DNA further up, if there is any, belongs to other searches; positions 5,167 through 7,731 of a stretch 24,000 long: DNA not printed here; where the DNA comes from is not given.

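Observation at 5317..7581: NLR-like NACHT NTPase fusing a glycine-zipper membrane-type N-terminus to a tetrapyrrole-binding GUN4 domain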

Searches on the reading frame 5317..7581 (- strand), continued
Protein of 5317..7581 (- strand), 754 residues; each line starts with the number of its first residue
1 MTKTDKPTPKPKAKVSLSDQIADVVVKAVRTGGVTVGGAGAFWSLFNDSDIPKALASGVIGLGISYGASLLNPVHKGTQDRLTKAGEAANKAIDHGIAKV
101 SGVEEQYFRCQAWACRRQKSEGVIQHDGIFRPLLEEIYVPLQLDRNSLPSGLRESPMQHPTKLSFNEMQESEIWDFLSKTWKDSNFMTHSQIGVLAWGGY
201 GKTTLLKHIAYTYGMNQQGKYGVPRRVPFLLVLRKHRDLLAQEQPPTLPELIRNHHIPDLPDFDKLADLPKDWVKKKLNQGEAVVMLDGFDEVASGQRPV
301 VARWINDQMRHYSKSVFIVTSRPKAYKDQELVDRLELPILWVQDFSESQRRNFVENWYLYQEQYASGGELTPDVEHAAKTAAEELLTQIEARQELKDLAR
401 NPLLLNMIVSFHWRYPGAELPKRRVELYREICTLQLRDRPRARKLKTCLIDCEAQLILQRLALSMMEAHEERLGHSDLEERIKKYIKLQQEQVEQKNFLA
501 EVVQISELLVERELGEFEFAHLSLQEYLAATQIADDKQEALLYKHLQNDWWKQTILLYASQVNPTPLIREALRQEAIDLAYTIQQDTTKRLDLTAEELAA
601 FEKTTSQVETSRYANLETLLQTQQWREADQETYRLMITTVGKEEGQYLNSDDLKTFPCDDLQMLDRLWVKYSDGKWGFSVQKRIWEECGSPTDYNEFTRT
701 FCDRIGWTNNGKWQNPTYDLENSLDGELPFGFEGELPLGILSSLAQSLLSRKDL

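Call 25: find_encoding_contigs(protein=P0008, flank=8000, max_places=2)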
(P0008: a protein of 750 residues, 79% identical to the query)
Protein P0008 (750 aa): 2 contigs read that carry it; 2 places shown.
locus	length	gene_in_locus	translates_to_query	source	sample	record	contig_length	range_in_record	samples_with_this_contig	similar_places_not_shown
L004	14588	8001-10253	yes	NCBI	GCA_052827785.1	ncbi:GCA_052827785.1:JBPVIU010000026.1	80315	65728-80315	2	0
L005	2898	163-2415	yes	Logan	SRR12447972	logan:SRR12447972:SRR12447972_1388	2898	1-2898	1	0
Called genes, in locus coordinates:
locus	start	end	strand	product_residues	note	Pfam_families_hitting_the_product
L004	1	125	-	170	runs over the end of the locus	PF00805:Pentapeptide, PF13576:Pentapeptide_3 (faint), PF13599:Pentapeptide_4, PF00805:Pentapeptide, PF13599:Pentapeptide_4 (weak), PF00805:Pentapeptide (weak)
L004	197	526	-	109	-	PF01906:YbjQ_1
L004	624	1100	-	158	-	-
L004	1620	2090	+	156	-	PF08719:NADAR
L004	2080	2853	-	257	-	-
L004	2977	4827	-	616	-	PF12452:DUF3685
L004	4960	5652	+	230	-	PF01694:Rhomboid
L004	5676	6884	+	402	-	-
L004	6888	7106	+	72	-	-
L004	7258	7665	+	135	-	PF04480:DUF559, PF18741:MTES_1575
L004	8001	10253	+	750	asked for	PF05729:NACHT, PF05419:GUN4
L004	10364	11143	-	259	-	PF01797:Y1_Tnp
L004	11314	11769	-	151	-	PF25881:HH_YBHG (weak)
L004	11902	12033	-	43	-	-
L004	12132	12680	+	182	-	PF03551:PadR, PF10400:Vir_act_alpha_C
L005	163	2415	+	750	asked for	PF05729:NACHT, PF05419:GUN4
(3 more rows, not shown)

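Call 26: find_encoding_contigs(protein=P0018, flank=8000, max_places=2)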
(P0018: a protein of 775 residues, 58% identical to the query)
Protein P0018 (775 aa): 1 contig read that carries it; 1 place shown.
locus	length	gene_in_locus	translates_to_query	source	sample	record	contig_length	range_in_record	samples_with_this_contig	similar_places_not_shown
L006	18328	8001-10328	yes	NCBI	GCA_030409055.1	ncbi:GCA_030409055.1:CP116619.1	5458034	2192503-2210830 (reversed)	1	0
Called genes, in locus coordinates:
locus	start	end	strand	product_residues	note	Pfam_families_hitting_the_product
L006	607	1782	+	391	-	PF05222:AlaDh_PNT_N, PF01262:AlaDh_PNT_C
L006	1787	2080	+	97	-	PF12769:PNTB_4TM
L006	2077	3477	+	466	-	PF02233:PNTB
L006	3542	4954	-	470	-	PF12899:Glyco_hydro_100, PF06202:GDE_C (faint)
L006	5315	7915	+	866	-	PF02517:Rce1-like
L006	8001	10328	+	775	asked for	PF05729:NACHT, PF05419:GUN4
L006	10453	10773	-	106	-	PF05016:ParE_toxin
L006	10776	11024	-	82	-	-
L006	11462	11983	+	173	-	PF09835:DUF2062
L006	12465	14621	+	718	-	PF08479:POTRA_2 (weak), PF07244:POTRA, PF01103:Omp85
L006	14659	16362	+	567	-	PF00069:Pkinase, PF07714:PK_Tyr_Ser-Thr, PF01636:APH (faint), PF03109:ABC1 (weak)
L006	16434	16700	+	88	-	-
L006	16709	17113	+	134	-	PF01850:PIN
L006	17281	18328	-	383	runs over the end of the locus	PF04012:PspA_IM30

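Call 29: find_encoding_contigs(protein=P0059, flank=8000, max_places=1)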
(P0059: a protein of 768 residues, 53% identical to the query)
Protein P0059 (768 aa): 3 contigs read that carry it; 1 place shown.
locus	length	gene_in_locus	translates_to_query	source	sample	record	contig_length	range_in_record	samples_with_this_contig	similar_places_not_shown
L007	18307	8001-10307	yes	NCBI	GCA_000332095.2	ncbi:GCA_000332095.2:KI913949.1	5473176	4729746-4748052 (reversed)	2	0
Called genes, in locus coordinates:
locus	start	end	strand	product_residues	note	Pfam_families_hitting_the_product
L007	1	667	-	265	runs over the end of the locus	PF12773:DZR, PF13240:Zn_Ribbon_1 (faint), PF13248:Zn_ribbon_3 (faint), PF00498:FHA, PF16697:Yop-YscD_cpl (weak)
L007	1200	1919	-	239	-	PF01182:Glucosamine_iso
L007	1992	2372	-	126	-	PF02311:AraC_binding (weak), PF07883:Cupin_2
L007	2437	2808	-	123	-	-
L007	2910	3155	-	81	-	PF12797:Fer4_2 (faint), PF13237:Fer4_10 (faint), PF13534:Fer4_17 (faint), PF00037:Fer4 (weak), PF14697:Fer4_21, PF12838:Fer4_7, PF13187:Fer4_9 (weak), PF00037:Fer4 (weak), +5 more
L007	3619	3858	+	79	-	PF14573:PP-binding_2 (weak), PF00550:PP-binding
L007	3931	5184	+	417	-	PF00109:ketoacyl-synt, PF02801:Ketoacyl-synt_C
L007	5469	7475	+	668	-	PF00456:Transketolase_N, PF02779:Transket_pyr, PF22613:Transketolase_C_1, PF02780:Transketolase_C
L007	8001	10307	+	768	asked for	PF05729:NACHT, PF05419:GUN4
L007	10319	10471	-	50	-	-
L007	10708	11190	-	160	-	PF01797:Y1_Tnp (faint)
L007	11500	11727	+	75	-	-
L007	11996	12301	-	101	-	-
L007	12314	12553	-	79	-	-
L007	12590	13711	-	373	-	-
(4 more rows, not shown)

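Call 30: find_encoding_contigs(protein=P0105, flank=8000, max_places=1)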
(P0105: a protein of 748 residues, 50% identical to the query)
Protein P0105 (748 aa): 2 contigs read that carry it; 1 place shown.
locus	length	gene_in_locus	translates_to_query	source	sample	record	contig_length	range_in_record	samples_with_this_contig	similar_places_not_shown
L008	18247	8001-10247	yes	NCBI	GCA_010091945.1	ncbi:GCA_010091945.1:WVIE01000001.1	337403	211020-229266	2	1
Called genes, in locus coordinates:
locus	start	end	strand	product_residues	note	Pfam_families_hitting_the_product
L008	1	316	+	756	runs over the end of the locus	PF00395:SLH, PF02563:Poly_export, PF22461:SLBB_2, PF10531:SLBB (weak), PF22461:SLBB_2, PF10531:SLBB, PF22461:SLBB_2 (weak)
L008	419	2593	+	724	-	PF01656:CbiA, PF10609:ParA, PF13614:AAA_31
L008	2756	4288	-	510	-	PF04715:, PF00425:Chorismate_bind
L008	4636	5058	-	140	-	PF02531:PsaD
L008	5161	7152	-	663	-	PF10069:DICT, PF17150:CHASE6_C, PF01590:GAF, PF13185:GAF_2, PF00512:HisKA, PF02518:HATPase_c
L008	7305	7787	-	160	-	PF02542:YgbB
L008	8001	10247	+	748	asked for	PF05729:NACHT, PF05419:GUN4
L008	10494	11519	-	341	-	PF07466:DUF1517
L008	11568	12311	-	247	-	PF01746:tRNA_m1G_MT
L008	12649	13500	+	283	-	PF03575:Peptidase_S51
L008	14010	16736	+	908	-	PF18921:Cyanophycin_syn, PF02655:ATP-grasp_3 (faint), PF08443:RimK, PF14397:ATPgrasp_ST (faint), PF02955:GSH-S_ATP (faint), PF08245:Mur_ligase_M, PF02875:Mur_ligase_C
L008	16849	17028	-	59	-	PF02416:TatA_B_E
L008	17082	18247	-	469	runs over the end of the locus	PF00069:Pkinase, PF01636:APH (faint), PF07714:PK_Tyr_Ser-Thr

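Call 32: search_solved_structures(query=window:5317-7581:-, max_evalue=0.01, show_alignments=2)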
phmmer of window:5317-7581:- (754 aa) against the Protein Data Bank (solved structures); distinct sequences matched with E-value up to 0.01: 5.
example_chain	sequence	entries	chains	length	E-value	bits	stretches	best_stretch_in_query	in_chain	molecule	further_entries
7e2r_A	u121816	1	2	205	1.2e-14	56.6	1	607-740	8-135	Tetrapyrrole-binding protein, chloroplastic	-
1z3x_A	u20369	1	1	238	1.3e-09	40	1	613-727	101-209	putative cytidylyltransferase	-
1z3y_A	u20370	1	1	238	3.9e-09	38.4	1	613-727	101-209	putative cytidylyltransferase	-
1y6i_A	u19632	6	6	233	4.8e-09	38.1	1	612-715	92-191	Mg-chelatase cofactor GUN4 | Ycf53-like protein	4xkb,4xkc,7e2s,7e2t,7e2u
4ykb_A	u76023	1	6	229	4.1e-08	35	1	604-708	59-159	Tetrapyrrole-binding protein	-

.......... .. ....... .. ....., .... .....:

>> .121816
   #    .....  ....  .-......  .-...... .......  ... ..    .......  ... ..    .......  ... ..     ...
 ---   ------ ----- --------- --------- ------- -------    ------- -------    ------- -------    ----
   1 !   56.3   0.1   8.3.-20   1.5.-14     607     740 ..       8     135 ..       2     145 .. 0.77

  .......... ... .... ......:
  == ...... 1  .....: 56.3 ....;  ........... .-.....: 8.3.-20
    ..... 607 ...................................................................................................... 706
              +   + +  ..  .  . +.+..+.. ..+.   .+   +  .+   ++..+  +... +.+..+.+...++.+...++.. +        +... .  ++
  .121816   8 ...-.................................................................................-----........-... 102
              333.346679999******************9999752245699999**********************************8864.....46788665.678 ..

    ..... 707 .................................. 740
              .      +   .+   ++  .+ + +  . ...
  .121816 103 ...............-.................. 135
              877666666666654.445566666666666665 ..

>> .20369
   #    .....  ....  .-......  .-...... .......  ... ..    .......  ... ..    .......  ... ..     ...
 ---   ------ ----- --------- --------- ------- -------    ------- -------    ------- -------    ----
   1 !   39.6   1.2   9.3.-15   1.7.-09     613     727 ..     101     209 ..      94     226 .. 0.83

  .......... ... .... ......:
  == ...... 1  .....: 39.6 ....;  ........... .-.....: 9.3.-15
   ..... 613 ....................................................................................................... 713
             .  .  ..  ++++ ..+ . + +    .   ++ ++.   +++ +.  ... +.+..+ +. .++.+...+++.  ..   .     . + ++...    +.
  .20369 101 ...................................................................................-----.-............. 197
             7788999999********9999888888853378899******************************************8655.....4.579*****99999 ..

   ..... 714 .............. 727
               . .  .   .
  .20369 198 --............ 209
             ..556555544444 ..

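Call 42: predict_structure(alignment_id=A2)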
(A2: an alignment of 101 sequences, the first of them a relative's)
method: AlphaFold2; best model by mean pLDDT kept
length: 754 residues; sequences in the alignment: 101
mean_pLDDT: 78.1   pTM: 0.72
mean pLDDT of the five models: 78.1, 77.0, 76.6, 76.2, 75.6
residues with pLDDT >= 90: 301; 70-90: 238; 50-70: 112; < 50: 103
segments of 3 or more residues with pLDDT < 50: 1-74, 121-123, 126-129, 440-445, 731-735, 752-754
pLDDT, mean of each block of 10 residues (from residue 1): 36 43 40 31 38 35 36 52 59 56 91 80 50 68 74 56 56 83 68 66 88 92 94 94 97 96 94 97 95 91 95 94 85 86 86 92 88 96 96 87 86 88 77 66 53 85 96 94 95 90 78 83 90 95 94 92 91 90 78 71 81 94 93 90 74 82 94 93 90 79 87 82 79 47 52 45
secondary structure, 60 per line:
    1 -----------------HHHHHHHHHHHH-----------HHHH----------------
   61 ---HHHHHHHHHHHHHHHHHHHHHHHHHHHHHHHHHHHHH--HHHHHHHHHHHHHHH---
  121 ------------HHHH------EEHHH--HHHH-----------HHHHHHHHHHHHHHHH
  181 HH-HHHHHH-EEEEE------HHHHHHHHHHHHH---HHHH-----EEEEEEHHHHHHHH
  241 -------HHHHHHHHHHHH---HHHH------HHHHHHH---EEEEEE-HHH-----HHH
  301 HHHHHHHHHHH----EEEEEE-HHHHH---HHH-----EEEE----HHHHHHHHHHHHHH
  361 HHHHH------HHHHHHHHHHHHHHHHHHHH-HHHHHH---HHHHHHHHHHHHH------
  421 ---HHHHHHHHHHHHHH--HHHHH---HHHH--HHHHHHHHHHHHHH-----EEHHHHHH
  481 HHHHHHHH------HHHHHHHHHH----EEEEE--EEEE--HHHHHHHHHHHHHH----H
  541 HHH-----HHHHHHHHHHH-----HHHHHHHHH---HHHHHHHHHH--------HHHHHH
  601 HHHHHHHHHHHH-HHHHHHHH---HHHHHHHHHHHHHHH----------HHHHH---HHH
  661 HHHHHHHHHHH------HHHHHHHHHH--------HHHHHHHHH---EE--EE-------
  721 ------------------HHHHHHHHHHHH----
elements in order (helices of 4 or more, strands of 3 or more residues): H18-29 H41-44 H64-100 H103-117 H133-136 H150-153 H165-182 H184-189 E191-195 H202-214 H218-221 E227-232 H233-240 H248-259 H263-266 H273-279 E283-288 H298-311 E316-321 H323-327 E339-342 H347-365 H372-391 H393-398 H402-414 H424-437 H440-444 H448-451 H454-467 H475-488 H495-504 E509-513 E516-519 H522-535 H540-543 H549-559 H565-573 H577-586 H595-612 H614-621 H625-639 H650-654 H658-671 H678-687 H696-704 H739-750

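Call 46: fold_search(model_id=the predicted structure, library=pdb)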
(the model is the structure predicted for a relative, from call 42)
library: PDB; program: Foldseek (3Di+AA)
matches with E <= 10: 1048; with E <= 0.001: 78
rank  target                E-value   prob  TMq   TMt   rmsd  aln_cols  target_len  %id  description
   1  4kxf_F                4.6e-11  1.00  0.41  0.35  12.1       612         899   16  Crystal structure of NLRC4 reveals its autoinhibition mechanism (released 2013-07-24)
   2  4kxf_B                1.3e-10  1.00  0.39  0.34  12.1       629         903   15  Crystal structure of NLRC4 reveals its autoinhibition mechanism (released 2013-07-24)
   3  8ri2                  2.5e-10  1.00  0.41  0.60   9.2       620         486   13  Crystal structure of NLRP3 in complex with inhibitor NP3-562 (released 2024-01-17)
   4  4kxf_D                2.9e-10  1.00  0.40  0.35  11.9       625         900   16  Crystal structure of NLRC4 reveals its autoinhibition mechanism (released 2013-07-24)
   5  5irm_C                3.6e-10  1.00  0.40  0.40   8.8       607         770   15  Crystal structure of rabbit NOD2 in an ADP-bound state (Crystal form2) (released 2016-06-29)
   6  4kxf_L                3.6e-10  1.00  0.35  0.31  12.5       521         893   17  Crystal structure of NLRC4 reveals its autoinhibition mechanism (released 2013-07-24)
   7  9l4l_A                3.9e-10  1.00  0.33  0.29  12.7       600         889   15  Structure of human SCMCcore complex contain NLRP2 (released 2025-10-01)
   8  7alv                  4.5e-10  1.00  0.38  0.56   8.9       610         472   13  Crystal Structure of NLRP3 NACHT domain in complex with a potent inhibitor (released 2021-10-20)
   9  5irm_A                4.7e-10  1.00  0.40  0.39   8.7       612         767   14  Crystal structure of rabbit NOD2 in an ADP-bound state (Crystal form2) (released 2016-06-29)
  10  9hg4                  5.3e-10  1.00  0.39  0.58   9.5       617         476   13  NACHT domain of NLRP3 in complex with DFV890 (released 2025-03-19)
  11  8fvu_B                5.3e-10  1.00  0.29  0.25  15.0       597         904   15  Cryo-EM structure of human Needle/NAIP/NLRC4 (R288A) (released 2024-01-03)
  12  8fw2_A                5.3e-10  1.00  0.25  0.21  14.9       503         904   16  Cryo-EM structure of full-length human NLRC4 inflammasome with C11 symmetry (released 2024-01-03)
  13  9gu4                  9.7e-10  1.00  0.41  0.59   9.2       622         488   12  Crystal structure of NLRP3 in complex with inhibitor NP3-253 (released 2024-12-11)
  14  5irl                  1.2e-09  1.00  0.39  0.40   8.7       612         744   16  Crystal structure of rabbit NOD2 SER mutant in an ADP-bound state (released 2016-06-29)
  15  6b5b_B                1.3e-09  1.00  0.25  0.22  16.1       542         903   16  Cryo-EM structure of the NAIP5-NLRC4-flagellin inflammasome (released 2017-11-15)
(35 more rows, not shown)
